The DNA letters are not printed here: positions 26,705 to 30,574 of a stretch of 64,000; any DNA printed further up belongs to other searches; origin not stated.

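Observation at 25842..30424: Tandem-cyclase / NB-ARC-ATPase / TPR signalling protein co-operonic with a standalone triple-PASTA protein and PBP1A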

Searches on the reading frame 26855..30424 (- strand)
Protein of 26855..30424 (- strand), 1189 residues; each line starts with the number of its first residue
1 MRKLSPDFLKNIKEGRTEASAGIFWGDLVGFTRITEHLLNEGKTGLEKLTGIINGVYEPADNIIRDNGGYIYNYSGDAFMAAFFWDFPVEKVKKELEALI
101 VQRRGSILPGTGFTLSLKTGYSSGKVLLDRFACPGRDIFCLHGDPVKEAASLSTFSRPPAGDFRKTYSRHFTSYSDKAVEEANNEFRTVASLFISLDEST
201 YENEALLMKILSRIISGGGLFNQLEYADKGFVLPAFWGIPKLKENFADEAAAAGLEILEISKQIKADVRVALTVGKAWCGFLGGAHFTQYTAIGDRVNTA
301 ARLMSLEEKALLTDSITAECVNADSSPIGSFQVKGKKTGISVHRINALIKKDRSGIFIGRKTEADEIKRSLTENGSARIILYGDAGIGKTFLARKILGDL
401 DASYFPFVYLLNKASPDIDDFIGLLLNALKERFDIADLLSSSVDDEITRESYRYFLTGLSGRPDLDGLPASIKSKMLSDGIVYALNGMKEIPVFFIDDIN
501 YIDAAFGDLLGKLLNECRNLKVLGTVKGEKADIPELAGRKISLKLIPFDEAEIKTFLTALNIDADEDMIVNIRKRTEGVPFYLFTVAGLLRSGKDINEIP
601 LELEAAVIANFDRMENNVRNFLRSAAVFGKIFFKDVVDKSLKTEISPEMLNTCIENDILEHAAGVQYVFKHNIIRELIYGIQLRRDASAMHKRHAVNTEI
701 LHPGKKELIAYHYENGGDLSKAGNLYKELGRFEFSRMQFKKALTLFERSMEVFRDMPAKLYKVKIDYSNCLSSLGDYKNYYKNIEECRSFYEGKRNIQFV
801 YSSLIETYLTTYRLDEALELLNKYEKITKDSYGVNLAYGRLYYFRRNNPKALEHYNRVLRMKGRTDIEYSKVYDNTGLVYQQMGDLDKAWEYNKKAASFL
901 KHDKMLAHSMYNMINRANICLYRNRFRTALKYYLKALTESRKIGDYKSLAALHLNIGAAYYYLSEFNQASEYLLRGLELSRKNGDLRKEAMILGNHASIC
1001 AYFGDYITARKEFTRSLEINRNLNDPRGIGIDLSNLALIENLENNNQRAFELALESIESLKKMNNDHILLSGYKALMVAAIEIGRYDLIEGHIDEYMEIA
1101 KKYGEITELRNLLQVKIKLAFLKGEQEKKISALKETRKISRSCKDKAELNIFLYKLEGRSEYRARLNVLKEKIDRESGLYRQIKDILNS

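Call 6: search_protein_families(library=pfam, proteins=[window:26855-30424:-], max_evalue=0.01)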
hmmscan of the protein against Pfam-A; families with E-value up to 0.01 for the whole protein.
window:26855-30424:- (1189 aa): 15 families
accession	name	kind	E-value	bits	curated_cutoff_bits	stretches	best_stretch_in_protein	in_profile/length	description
PF13424.12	TPR_12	-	1.4e-24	86.5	30.1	3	911-982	6-77/77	Tetratricopeptide repeat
PF00515.34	TPR_1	-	2.3e-14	52.9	27.8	2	950-983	1-34/34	Tetratricopeptide repeat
PF07719.23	TPR_2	-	2.6e-12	46.3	27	0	914-938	5-29/34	Tetratricopeptide repeat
PF17874.7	TPR_MalT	-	1.1e-11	45.1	45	1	838-1133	7-303/336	MalT-like TPR region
PF00211.25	Guanylate_cyc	-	3.3e-08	33.8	21.9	1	238-338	66-175/183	Adenylate and Guanylate cyclase catalytic domain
PF13191.12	AAA_16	-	5.1e-08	34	32.6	1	357-516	2-158/167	AAA ATPase domain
PF13428.12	TPR_14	-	7e-07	29.8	23.5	0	804-841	7-44/44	Tetratricopeptide repeat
PF05729.18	NACHT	-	7e-07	29.7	26.7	1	378-558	2-161/167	NACHT domain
PF13181.12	TPR_8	-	2.8e-05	24.4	25.7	0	952-983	3-34/34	Tetratricopeptide repeat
PF13401.12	AAA_22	-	3.4e-05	24.6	27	1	379-520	8-107/130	AAA domain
PF14559.12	TPR_19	-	0.00017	22.3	25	0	813-864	6-57/68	Tetratricopeptide repeat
PF01637.24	ATPase_2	-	0.00029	21.1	33.2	1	357-421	1-65/225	ATPase domain predominantly from Archaea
PF10602.15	RPN7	-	0.00081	19.6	29.6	1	848-975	12-138/174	26S proteasome subunit RPN7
PF00931.28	NB-ARC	-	0.0015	18.3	23.5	1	361-401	2-43/248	NB-ARC domain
PF13374.12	TPR_10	-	0.0052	17.2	27.5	0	955-982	7-34/42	Tetratricopeptide repeat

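Call 10: find_homologous_proteins(query=window:26855-30424:-, max_evalue=0.00001)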
Query window:26855-30424:- (1189 aa): 80 proteins with E <= 0.00001 among 8000 candidates.
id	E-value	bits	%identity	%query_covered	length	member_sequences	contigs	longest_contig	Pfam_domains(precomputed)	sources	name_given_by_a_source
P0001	0.0e+0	2662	100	100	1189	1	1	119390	PF17874.8,PF00515.35,PF05729.19,PF13424.13,PF13428.13,PF00211.26,PF07719.24,PF13191.13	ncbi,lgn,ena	-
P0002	5.1e-159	549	31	95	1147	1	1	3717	PF12862.14,PF13176.13,PF13401.13,PF13428.13,PF01637.25,PF13191.13,PF13374.13,PF14559.13,PF17874.8,PF00515.35,PF13424.13,PF14938.13,PF00211.26,PF13181.13,PF07719.24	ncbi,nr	ncbi:tetratricopeptide repeat protein, partial [bacterium]|nr:tetratricopeptide repeat protein [bact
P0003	3.4e-27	113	20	95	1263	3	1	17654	PF17874.8,PF00515.35,PF13424.13,PF13176.13,PF00211.26,PF07719.24,PF13191.13,PF13374.13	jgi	jgi:class 3 adenylate cyclase/tetratricopeptide (TPR) repeat protein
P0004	5.0e-25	106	24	67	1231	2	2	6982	PF17874.8,PF00515.35,PF13424.13,PF13176.13,PF00211.26,PF07719.24,PF13191.13,PF13374.13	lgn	-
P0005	5.8e-25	106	22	38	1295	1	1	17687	PF13424.13,PF00211.26,PF07719.24,PF13191.13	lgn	-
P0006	6.6e-25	105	23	67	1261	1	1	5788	PF13176.13,PF13428.13,PF13191.13,PF13374.13,PF07721.21,PF14559.13,PF17874.8,PF00515.35,PF13424.13,PF28559.1,PF13432.13,PF00211.26,PF13181.13,PF07719.24,PF13174.13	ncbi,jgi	-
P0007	2.9e-23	100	22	67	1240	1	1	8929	PF17874.8,PF00515.35,PF13424.13,PF13176.13,PF00211.26,PF07719.24,PF13191.13,PF13374.13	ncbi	-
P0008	6.3e-23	99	23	50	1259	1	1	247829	PF00515.35,PF13424.13,PF13176.13,PF13401.13,PF00211.26,PF07719.24,PF13191.13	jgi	jgi:class 3 adenylate cyclase/tetratricopeptide (TPR) repeat protein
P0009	3.3e-22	96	21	34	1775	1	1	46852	PF10602.16,PF13414.13,PF13374.13,PF07721.21,PF24575.2,PF00515.35,PF04212.25,PF13424.13,PF28559.1,PF14938.13,PF07719.24,PF13174.13,PF25063.1,PF13431.13,PF13365.13,PF23914.2,PF13176.13,PF24885.2,PF13428.13,PF12770.13,PF10516.16,PF17874.8,PF13432.13,PF13181.13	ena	-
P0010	1.8e-21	94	21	91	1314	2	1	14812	PF17874.8,PF00515.35,PF13424.13,PF00211.26,PF13181.13,PF07719.24,PF13191.13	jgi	-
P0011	3.2e-21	93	21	76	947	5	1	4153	PF17874.8,PF00515.35,PF13424.13,PF13176.13,PF00211.26,PF13181.13,PF07719.24,PF13191.13,PF13374.13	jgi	jgi:tetratricopeptide (TPR) repeat protein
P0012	9.9e-21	92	23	62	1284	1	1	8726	PF17874.8,PF13424.13,PF00211.26,PF13191.13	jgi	jgi:class 3 adenylate cyclase/tetratricopeptide (TPR) repeat protein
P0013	3.5e-20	90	21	78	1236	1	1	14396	PF17874.8,PF00515.35,PF13424.13,PF13401.13,PF00211.26,PF13191.13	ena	-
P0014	1.4e-18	84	24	64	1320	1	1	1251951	PF17874.8,PF13424.13,PF00211.26,PF13181.13,PF07719.24,PF13191.13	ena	-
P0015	4.4e-18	83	22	64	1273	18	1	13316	PF07721.21,PF17874.8,PF00515.35,PF13424.13,PF13176.13,PF13432.13,PF00211.26,PF13181.13,PF07719.24,PF13191.13,PF13374.13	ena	-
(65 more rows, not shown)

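Call 11: find_encoding_contigs(protein=P0001, flank=10000, max_places=4)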
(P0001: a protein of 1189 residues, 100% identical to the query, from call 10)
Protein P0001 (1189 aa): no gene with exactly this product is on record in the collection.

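Call 12: find_encoding_contigs(protein=P0002, flank=10000, max_places=4)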
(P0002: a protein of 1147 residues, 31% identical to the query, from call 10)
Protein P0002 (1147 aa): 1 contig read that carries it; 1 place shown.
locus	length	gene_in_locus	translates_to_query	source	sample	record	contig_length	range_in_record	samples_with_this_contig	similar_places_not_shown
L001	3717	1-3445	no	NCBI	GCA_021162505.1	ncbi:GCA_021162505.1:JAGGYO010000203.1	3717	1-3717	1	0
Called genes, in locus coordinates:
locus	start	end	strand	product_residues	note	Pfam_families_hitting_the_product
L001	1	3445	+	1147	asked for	PF00211:Guanylate_cyc (weak), PF01637:ATPase_2, PF13191:AAA_16, PF13401:AAA_22 (weak), PF13424:TPR_12, PF17874:TPR_MalT, PF00515:TPR_1 (weak), PF13424:TPR_12, +8 more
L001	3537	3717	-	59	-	?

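Call 58: find_related_loci(query=A3, collection=genome_contigs, flank=10000)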
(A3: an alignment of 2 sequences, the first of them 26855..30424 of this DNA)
Query A3 (1189 aa) in genome_contigs; peptide patterns used: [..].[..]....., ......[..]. (x = any residue, [..] = any of these).
180 stretches matched a pattern; 2 encode a relative of the query (tblastn E <= 1e-3); 2 distinct loci.
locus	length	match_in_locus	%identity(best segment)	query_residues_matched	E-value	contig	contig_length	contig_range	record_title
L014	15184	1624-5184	33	1-1180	0e+0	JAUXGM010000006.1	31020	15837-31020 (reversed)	MAG: bacterium isolate CSMAG_2929 CSMAG_2929_k117_7739188_length_31020_cov_16.0000, whole genome shotgun sequence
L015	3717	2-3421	31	54-1185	2e-167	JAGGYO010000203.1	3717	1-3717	MAG: bacterium isolate AUK180 PB_MBMC_134_c_000000000231, whole genome shotgun sequence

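Call 62: search_protein_families(library=pfam, proteins=[L014:1624-5214:+, L014:5247-6389:+, L014:6386-6844:+, L014:6780-9176:+, L014:9186-11612:+, L014:11593-12360:+, L014:12361-14646:+, L014:757-1104:+, L014:12-470:+], max_evalue=0.0001)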
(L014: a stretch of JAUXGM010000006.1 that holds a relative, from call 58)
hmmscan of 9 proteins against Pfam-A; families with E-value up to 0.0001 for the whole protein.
L014:1624-5214:+ (1196 aa): 11 families
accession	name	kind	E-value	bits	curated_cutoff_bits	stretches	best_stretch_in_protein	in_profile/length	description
PF13424.12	TPR_12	-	1.6e-26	92.7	30.1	2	918-988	4-76/77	Tetratricopeptide repeat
PF00211.25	Guanylate_cyc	-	3.3e-19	69.6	21.9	2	240-350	65-182/183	Adenylate and Guanylate cyclase catalytic domain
PF13374.12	TPR_10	-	1.2e-16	60.5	27.5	0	920-950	5-35/42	Tetratricopeptide repeat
PF07719.23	TPR_2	-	9.7e-12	44.5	27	0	732-763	1-32/34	Tetratricopeptide repeat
PF13181.12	TPR_8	-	1.2e-10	41.1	25.7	0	732-763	1-32/34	Tetratricopeptide repeat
PF00515.34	TPR_1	-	8.9e-09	35.3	27.8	1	918-947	2-31/34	Tetratricopeptide repeat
PF13191.12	AAA_16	-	9.5e-09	36.4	32.6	1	361-519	2-157/167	AAA ATPase domain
PF17874.7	TPR_MalT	-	1.6e-08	34.7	45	1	864-1147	24-310/336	MalT-like TPR region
PF13176.12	TPR_7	-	5.7e-07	29.6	27.9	0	811-832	3-24/36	Tetratricopeptide repeat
PF01637.24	ATPase_2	-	2.4e-06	28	33.2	1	361-591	1-224/225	ATPase domain predominantly from Archaea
PF13401.12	AAA_22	-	3.9e-05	24.4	27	0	381-527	6-119/130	AAA domain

L014:5247-6389:+ (380 aa): 3 families
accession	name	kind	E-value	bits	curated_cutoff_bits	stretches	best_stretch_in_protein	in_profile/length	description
PF00712.24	DNA_pol3_beta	-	3e-20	73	24.4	1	5-123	1-119/120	DNA polymerase III beta subunit, N-terminal domain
PF02768.20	DNA_pol3_beta_3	-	9.3e-20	71.1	27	1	264-377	8-121/121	DNA polymerase III beta subunit, C-terminal domain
PF02767.21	DNA_pol3_beta_2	-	4.4e-16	59.7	27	1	135-254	3-116/116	DNA polymerase III beta subunit, central domain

L014:6386-6844:+ (152 aa): 1 family
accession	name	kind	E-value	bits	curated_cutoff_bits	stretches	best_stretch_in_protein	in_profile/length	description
PF05258.17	DciA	-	2e-09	37.9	24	1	18-85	11-79/89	Dna[CI] antecedent, DciA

L014:6780-9176:+ (798 aa): 4 families
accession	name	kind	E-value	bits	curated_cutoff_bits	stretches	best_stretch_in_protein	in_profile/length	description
PF00204.31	DNA_gyraseB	-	2.3e-62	210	27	1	249-417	1-172/173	DNA gyrase B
PF00986.26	DNA_gyraseB_C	-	9.7e-30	103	29.8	1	725-787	1-63/63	DNA gyrase B subunit, carboxyl terminus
PF01751.28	Toprim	-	4e-20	72.2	23.1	1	446-557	1-95/96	Toprim domain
PF02518.31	HATPase_c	-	1.1e-14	55.2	26.4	1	57-159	4-93/111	Histidine kinase-, DNA gyrase B-, and HSP90-like ATPase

L014:9186-11612:+ (808 aa): 2 families
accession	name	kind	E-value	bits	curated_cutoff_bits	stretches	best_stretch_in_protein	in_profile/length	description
PF00521.26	DNA_topoisoIV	-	6.8e-157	523.2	31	1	29-468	1-431/432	DNA gyrase/topoisomerase IV, subunit A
PF03989.18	DNA_gyraseA_C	-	2.6e-64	212.9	27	6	755-800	1-46/48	DNA gyrase C-terminal domain, beta-propeller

L014:11593-12360:+ (255 aa): 3 families
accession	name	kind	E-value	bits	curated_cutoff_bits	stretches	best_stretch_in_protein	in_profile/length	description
PF07719.23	TPR_2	-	1.6e-07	31.4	27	0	176-201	1-26/34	Tetratricopeptide repeat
PF13424.12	TPR_12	-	1e-05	26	30.1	0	173-201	42-70/77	Tetratricopeptide repeat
PF14938.12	SNAP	-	4.7e-05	23.4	25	0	26-129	76-183/282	Soluble NSF attachment protein, SNAP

L014:12361-14646:+ (761 aa): 2 families
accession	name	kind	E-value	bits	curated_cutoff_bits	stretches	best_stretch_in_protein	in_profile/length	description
PF00488.27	MutS_V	-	7.9e-25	88.4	30.2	1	324-498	2-178/188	MutS domain V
PF01713.27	Smr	-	7.3e-17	61.7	25.7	1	684-760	1-77/77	Smr domain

L014:757-1104:+ (115 aa): 1 family
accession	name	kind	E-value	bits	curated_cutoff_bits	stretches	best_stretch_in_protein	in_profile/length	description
PF01934.22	HepT-like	-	2.5e-29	101.9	23.5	1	13-109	1-120/120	Ribonuclease HepT-like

L014:12-470:+ (152 aa): 0 families
